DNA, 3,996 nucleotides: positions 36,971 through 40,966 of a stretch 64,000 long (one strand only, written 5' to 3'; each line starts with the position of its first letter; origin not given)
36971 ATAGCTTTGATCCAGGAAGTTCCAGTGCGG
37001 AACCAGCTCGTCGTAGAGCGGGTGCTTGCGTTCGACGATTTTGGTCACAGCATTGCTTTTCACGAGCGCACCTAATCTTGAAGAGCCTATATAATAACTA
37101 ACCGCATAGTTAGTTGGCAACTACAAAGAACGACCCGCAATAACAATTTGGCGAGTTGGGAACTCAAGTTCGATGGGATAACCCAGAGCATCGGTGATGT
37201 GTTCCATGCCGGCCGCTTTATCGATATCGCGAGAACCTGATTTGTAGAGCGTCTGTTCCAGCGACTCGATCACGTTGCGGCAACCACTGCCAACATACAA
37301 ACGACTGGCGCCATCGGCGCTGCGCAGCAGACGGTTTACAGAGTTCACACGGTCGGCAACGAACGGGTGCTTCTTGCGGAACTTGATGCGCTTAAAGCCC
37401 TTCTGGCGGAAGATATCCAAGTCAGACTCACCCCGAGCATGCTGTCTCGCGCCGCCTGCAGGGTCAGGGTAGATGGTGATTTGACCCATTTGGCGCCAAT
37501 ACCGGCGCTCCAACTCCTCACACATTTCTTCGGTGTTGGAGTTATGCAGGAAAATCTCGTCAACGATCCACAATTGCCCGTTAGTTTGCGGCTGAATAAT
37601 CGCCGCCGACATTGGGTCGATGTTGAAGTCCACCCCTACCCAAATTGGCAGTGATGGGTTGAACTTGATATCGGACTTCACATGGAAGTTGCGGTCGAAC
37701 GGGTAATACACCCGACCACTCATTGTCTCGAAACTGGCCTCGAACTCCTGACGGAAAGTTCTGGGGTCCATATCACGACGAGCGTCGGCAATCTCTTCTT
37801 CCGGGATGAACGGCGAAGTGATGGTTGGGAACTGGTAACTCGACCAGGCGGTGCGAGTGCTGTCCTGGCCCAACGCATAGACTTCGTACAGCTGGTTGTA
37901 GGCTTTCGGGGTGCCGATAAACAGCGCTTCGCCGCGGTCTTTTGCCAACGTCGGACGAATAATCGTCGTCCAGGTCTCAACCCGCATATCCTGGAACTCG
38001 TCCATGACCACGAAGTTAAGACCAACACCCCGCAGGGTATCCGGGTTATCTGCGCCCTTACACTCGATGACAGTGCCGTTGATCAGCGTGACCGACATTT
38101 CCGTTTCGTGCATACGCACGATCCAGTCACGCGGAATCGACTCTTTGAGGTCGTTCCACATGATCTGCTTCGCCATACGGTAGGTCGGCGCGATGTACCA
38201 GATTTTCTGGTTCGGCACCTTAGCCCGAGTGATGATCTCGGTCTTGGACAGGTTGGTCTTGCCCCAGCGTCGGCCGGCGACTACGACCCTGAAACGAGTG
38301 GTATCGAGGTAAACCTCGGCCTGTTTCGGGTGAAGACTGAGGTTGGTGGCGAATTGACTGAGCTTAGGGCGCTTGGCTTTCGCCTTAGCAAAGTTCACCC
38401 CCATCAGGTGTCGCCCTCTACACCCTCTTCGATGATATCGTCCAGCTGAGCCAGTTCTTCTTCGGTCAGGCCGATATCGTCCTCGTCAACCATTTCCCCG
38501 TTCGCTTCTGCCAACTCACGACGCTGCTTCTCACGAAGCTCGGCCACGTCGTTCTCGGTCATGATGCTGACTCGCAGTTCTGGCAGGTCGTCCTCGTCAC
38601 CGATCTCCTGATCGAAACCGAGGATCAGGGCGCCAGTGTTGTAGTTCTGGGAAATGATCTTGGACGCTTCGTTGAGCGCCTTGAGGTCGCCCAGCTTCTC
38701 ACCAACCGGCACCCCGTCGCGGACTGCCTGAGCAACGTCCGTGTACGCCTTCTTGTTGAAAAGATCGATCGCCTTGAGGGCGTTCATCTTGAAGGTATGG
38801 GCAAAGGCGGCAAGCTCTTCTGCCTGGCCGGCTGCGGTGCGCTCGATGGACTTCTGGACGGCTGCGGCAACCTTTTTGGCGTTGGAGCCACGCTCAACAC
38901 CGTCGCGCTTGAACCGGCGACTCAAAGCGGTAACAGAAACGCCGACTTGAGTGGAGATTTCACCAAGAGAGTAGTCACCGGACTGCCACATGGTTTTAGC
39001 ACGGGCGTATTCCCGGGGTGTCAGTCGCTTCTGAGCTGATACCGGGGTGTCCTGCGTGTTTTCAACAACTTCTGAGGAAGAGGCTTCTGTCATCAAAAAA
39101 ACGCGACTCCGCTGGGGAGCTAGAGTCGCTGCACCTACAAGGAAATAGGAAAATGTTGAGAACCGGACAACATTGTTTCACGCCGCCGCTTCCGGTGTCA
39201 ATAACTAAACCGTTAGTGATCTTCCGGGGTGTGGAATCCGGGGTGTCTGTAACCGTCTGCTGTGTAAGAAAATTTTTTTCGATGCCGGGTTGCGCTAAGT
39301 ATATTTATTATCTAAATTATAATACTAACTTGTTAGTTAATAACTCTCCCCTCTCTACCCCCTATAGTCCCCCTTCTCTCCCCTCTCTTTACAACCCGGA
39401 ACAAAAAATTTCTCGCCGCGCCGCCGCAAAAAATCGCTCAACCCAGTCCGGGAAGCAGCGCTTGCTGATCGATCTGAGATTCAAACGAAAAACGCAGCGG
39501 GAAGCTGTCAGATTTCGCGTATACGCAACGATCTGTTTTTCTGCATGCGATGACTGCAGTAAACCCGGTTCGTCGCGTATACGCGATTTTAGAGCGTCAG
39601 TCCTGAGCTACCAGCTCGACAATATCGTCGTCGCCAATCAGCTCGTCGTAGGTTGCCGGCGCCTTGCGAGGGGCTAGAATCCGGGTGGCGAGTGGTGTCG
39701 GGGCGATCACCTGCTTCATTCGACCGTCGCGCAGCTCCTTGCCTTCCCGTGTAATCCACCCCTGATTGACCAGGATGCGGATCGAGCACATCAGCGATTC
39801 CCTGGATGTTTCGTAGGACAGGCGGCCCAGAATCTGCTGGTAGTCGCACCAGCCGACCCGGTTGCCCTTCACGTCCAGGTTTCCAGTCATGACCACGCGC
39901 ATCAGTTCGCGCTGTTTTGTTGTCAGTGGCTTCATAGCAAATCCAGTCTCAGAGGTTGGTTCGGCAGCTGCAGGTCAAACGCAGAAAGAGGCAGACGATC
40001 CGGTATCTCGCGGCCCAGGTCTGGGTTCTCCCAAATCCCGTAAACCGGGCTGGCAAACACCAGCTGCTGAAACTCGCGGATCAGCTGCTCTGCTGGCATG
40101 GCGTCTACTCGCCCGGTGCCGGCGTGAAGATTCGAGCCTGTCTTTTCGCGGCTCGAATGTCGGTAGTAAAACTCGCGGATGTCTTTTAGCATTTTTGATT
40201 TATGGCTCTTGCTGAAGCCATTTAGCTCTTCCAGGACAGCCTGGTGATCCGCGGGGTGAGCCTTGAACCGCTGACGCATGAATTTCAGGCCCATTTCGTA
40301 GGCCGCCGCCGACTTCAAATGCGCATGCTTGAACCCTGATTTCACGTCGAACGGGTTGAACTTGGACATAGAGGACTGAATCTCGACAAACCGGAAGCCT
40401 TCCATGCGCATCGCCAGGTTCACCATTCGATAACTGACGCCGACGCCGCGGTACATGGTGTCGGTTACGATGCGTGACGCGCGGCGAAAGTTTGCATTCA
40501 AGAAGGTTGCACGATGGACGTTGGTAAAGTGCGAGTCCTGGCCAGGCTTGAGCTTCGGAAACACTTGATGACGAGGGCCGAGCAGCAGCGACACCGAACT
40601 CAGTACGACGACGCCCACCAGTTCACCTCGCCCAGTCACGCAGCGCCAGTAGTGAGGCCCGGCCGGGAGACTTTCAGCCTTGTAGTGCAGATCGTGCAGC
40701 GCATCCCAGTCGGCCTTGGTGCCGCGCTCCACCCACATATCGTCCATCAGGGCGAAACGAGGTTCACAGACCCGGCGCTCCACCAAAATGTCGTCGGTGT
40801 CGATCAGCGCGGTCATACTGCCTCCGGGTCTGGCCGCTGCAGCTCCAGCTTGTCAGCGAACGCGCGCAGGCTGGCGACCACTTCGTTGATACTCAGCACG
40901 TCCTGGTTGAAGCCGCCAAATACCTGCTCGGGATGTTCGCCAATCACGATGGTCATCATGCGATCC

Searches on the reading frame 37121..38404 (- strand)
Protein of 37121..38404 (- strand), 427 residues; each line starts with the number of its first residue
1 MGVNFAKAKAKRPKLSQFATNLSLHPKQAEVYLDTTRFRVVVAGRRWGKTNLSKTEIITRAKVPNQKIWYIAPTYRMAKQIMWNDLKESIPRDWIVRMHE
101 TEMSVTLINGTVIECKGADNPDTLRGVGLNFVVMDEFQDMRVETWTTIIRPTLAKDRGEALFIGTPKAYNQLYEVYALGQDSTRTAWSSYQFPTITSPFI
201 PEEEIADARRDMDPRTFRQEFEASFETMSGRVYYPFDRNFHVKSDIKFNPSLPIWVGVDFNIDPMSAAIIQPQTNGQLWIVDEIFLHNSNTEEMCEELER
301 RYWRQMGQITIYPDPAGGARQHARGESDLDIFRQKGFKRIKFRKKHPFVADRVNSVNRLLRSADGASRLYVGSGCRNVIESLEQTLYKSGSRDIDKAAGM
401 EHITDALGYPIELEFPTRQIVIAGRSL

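Call 45: search_protein_families(library=phrogs, max_evalue=0.00001, proteins=[window:37121-38404:-])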
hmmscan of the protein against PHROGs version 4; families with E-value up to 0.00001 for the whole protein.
window:37121-38404:- (427 aa): 5 families
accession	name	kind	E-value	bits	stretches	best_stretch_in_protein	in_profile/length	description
phrog_2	-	head and packaging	7.8e-49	168.1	1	20-418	262-596/807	terminase large subunit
phrog_10250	-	head and packaging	8.6e-48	164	1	209-419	2-220/228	terminase large subunit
phrog_7579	-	head and packaging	2e-12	47.8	1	22-221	3-209/239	terminase large subunit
phrog_675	-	head and packaging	6.6e-09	35.6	1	24-144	43-169/576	terminase large subunit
phrog_38319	-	unknown function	8.6e-09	36.2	1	27-269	9-268/271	-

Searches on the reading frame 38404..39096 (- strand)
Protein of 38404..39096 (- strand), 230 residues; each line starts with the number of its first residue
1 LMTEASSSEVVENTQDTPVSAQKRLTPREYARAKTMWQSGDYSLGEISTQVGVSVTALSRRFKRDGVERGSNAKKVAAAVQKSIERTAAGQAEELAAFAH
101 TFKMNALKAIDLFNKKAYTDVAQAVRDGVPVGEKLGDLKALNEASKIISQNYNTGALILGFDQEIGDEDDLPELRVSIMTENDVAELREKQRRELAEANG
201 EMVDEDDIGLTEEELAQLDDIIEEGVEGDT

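Call 86: search_protein_families(library=pfam, alignment_id=A7, max_evalue=0.001)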
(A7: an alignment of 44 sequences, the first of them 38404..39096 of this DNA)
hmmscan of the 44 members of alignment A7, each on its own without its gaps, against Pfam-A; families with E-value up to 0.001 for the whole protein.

A. member 1, window:38404-39096:- (230 aa): 0 families

B. families by the number of members that match (of 44 scanned): 15 families
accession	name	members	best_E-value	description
PF02195.25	ParB_N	2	6.6e-10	ParB N-terminal domain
PF14081.11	DUF4262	1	4.3e-22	Domain of unknown function (DUF4262)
PF21825.2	crAss001_48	1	8.4e-18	crAss001_48 related protein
PF05099.18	TerB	1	2.2e-13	Tellurite resistance protein TerB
PF00005.33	ABC_tran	1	4.5e-13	ABC transporter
PF00271.37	Helicase_C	1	4.9e-12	Helicase conserved C-terminal domain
PF24729.2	Acb2_Tad1_hairpin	1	6.2e-11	Acb2/Tad1, hairpin domain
PF04851.21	ResIII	1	6.5e-11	Type III restriction enzyme, res subunit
PF00270.35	DEAD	1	1.2e-09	DEAD/DEAH box helicase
PF04391.17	DUF533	1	1e-06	Protein of unknown function (DUF533)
PF03230.18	Antirestrict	1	2.7e-05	Antirestriction protein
PF13191.12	AAA_16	1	0.00023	AAA ATPase domain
PF13401.12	AAA_22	1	0.00041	AAA domain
PF25199.1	nSTAND_NTPase5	1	0.00048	Novel STAND NTPase 5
PF13555.12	AAA_29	1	0.00083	P-loop containing region of AAA domain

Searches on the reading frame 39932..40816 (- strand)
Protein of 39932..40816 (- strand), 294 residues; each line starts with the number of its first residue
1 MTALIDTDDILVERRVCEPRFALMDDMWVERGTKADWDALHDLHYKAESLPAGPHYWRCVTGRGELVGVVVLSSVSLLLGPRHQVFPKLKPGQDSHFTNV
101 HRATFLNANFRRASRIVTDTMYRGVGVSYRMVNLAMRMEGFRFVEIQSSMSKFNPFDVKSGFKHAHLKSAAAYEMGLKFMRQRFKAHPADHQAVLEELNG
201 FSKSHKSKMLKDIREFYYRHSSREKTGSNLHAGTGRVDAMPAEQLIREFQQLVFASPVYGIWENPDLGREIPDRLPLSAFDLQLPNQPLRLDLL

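Call 45: search_protein_families(library=phrogs, max_evalue=0.00001, proteins=[window:39932-40816:-])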
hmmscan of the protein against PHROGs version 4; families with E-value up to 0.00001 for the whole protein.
window:39932-40816:- (294 aa): 1 family
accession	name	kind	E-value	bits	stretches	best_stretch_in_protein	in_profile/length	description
phrog_886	-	moron, auxiliary metabolic gene and host takeover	1e-125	419.9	1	4-293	1-293/295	ABC transporter ATP-binding subunit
